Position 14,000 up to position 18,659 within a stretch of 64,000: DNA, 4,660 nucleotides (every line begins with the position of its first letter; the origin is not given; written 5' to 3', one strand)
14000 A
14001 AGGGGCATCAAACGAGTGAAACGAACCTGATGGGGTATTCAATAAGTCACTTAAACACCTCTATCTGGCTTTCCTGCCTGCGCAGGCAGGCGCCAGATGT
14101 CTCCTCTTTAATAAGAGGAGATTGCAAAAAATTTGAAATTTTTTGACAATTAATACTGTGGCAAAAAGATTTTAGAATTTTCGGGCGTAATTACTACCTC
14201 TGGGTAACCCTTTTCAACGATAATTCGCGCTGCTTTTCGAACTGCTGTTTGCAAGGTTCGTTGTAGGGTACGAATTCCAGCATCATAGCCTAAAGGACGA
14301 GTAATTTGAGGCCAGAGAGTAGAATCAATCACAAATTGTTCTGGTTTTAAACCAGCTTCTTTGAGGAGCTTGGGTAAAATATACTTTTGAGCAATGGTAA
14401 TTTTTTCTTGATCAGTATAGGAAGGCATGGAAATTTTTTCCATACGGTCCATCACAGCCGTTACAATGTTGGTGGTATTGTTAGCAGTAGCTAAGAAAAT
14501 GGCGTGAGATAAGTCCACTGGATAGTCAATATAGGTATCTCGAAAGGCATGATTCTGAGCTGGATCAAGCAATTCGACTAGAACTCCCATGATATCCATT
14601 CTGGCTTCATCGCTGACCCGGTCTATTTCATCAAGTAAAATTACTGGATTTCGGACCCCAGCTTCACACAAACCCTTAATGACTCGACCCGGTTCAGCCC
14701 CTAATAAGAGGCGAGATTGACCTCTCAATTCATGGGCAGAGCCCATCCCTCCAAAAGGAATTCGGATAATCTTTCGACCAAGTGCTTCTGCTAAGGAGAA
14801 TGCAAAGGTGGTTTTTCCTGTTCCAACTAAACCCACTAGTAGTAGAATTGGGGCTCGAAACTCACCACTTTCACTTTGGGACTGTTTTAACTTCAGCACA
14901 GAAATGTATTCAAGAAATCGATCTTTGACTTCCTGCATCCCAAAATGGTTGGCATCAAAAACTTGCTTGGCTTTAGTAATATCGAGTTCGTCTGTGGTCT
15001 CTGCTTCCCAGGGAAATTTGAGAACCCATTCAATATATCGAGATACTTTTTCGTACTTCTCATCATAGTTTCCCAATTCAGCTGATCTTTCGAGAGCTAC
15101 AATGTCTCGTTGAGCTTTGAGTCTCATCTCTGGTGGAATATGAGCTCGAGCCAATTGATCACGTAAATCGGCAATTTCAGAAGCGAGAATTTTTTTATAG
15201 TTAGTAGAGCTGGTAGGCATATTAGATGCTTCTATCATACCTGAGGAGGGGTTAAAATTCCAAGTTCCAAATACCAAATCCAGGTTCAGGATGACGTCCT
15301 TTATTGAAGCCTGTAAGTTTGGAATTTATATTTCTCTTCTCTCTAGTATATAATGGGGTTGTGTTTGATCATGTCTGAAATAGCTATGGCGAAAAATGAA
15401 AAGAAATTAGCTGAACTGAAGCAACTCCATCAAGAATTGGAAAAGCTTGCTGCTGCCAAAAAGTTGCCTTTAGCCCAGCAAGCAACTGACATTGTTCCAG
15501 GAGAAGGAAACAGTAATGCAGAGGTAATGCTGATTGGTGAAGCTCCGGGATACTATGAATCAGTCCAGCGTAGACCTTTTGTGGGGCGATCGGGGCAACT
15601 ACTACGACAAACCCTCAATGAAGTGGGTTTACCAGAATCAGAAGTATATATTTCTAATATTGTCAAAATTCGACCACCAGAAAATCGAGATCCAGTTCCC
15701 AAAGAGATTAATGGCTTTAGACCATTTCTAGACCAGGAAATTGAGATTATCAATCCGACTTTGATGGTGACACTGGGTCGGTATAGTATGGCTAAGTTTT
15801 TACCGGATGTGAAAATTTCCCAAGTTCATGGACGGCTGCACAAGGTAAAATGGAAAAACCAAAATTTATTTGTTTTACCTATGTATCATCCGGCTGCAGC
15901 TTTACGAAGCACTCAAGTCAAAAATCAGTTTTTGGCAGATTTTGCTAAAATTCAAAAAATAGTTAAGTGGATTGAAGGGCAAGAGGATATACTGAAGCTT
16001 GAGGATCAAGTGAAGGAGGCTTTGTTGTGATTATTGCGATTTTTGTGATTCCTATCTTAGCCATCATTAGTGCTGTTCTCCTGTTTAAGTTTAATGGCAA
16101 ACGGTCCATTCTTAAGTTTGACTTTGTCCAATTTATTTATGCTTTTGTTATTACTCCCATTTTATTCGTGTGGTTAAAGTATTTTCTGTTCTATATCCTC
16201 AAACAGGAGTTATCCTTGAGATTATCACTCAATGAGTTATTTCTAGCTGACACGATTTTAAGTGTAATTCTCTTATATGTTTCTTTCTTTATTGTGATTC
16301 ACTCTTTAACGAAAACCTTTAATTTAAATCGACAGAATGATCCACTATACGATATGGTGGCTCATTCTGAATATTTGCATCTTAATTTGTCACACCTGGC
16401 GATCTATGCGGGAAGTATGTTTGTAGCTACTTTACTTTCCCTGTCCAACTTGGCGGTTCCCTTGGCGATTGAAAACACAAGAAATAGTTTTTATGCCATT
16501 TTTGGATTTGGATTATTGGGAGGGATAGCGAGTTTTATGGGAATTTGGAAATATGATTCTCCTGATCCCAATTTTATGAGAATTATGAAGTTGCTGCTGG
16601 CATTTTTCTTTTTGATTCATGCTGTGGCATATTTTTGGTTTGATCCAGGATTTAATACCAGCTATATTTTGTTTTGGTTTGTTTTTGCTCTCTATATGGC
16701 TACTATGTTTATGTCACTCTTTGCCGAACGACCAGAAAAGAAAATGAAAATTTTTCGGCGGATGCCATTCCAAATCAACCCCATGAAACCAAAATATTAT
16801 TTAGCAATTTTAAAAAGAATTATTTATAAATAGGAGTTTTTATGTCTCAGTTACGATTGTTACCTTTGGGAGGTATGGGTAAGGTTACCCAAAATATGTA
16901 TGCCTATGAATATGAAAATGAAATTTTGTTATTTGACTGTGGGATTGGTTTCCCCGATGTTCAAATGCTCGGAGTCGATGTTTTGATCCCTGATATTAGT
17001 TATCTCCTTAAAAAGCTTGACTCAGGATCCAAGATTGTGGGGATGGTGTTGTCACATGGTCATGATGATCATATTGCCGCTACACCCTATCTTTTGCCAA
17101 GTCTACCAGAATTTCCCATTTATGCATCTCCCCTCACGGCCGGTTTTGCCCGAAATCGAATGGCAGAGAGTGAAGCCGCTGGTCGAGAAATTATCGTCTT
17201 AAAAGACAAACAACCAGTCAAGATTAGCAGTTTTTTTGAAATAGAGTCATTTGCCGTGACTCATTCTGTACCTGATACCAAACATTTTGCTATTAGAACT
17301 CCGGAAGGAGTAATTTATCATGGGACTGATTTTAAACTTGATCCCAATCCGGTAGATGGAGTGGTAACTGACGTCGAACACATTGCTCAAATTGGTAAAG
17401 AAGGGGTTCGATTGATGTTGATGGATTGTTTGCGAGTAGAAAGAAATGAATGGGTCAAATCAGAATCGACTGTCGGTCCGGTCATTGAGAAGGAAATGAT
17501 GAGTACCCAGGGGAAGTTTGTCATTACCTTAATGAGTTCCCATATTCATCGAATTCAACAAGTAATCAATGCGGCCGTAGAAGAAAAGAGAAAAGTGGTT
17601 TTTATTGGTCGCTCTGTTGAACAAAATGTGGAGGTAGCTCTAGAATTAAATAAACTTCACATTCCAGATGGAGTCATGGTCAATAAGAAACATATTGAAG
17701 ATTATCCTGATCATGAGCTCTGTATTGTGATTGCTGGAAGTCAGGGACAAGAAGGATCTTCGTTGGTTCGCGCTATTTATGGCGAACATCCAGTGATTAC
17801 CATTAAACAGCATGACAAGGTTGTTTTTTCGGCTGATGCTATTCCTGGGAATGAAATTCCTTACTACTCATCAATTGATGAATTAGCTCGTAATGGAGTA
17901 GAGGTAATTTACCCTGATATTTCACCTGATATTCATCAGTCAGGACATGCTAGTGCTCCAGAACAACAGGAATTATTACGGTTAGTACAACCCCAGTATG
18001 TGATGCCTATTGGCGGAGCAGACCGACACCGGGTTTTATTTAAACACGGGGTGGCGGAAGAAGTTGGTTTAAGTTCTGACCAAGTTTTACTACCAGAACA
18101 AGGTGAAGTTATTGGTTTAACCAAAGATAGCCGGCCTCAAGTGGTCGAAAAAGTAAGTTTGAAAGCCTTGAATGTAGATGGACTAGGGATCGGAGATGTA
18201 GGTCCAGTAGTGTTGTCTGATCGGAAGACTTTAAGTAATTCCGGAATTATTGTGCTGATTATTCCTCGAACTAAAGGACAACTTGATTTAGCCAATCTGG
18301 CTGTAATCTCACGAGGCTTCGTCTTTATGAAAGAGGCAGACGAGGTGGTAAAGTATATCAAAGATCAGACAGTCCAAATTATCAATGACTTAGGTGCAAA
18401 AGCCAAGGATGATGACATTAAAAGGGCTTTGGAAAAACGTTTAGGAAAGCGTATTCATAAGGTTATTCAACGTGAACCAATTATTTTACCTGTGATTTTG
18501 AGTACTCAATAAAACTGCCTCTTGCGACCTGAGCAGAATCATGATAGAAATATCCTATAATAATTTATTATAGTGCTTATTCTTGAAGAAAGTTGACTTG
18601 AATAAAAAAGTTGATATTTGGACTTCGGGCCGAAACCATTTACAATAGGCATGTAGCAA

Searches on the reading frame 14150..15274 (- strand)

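Call 47: search_protein_families(library=pfam, proteins=[window:14150-15274:-], max_evalue=0.001)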
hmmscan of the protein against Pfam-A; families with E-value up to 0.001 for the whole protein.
window:14150-15274:- (374 aa): 7 families
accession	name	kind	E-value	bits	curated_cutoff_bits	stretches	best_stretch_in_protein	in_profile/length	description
PF00004.35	AAA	-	3.7e-16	60.2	21.2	1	144-281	1-126/131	ATPase family associated with various cellular activities (AAA)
PF22667.2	Lon_lid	-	1.1e-08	35.1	27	1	305-356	1-52/57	Lon protease AAA+ ATPase lid domain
PF07728.20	AAA_5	-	3.6e-07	30.7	22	1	144-267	2-124/139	AAA domain (dynein-related subfamily)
PF13401.12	AAA_22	-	2.5e-06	28.3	27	1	140-237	4-109/130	AAA domain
PF07724.20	AAA_2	-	9.8e-06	26.1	27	1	145-273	7-132/166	AAA domain (Cdc48 subfamily)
PF08298.17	AAA_PrkA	-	0.00039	20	25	1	101-167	52-111/358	PrkA AAA domain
PF13671.12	AAA_33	-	0.00043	21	27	0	144-170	2-28/143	AAA domain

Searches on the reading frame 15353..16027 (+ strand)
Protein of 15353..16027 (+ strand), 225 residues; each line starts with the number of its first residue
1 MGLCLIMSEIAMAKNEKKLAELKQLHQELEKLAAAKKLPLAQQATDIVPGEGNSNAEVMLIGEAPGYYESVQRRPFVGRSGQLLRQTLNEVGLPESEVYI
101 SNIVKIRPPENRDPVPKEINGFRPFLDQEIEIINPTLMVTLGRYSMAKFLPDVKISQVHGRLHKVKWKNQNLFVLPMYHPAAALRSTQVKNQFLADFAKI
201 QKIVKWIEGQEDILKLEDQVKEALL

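Call 47: search_protein_families(library=pfam, proteins=[window:15353-16027:+], max_evalue=0.001)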
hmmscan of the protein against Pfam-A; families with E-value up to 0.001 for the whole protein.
window:15353-16027:+ (225 aa): 1 family
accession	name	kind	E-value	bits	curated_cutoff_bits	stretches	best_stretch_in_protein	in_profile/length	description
PF03167.25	UDG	-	6.5e-33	114.2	24.3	1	49-195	1-138/141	Uracil DNA glycosylase superfamily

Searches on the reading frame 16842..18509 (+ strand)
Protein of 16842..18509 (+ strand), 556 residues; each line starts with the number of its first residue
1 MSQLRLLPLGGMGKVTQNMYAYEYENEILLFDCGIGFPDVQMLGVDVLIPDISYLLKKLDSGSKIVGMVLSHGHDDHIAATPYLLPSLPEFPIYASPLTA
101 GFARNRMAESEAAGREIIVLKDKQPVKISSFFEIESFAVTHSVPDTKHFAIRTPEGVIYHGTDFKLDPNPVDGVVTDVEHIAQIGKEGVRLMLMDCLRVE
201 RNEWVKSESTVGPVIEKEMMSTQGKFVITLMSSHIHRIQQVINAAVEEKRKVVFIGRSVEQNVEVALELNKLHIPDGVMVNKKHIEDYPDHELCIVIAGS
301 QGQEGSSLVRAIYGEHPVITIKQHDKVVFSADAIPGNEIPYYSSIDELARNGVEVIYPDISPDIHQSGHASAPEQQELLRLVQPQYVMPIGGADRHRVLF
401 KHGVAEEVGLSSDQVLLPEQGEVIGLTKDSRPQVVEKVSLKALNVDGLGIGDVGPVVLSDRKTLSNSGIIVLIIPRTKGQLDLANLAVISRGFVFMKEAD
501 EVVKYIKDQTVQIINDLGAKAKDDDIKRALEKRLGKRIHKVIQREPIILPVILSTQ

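Call 47: search_protein_families(library=pfam, proteins=[window:16842-18509:+], max_evalue=0.001)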
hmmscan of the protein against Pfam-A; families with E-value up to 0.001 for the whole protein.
window:16842-18509:+ (556 aa): 4 families
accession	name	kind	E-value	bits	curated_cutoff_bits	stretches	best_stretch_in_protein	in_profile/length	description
PF22505.1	RNase_J_b_CASP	-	1.9e-36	125.1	27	1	224-348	2-126/126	Ribonuclease J, beta-CASP domain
PF17770.6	RNase_J_C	-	7.4e-16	59.4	23.8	1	457-553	1-100/102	Ribonuclease J C-terminal domain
PF00753.33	Lactamase_B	-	1e-08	35.8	22.7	1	15-113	4-91/196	Metallo-beta-lactamase superfamily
PF12706.13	Lactamase_B_2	-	1.4e-08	35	27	1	30-200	4-168/200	Beta-lactamase superfamily domain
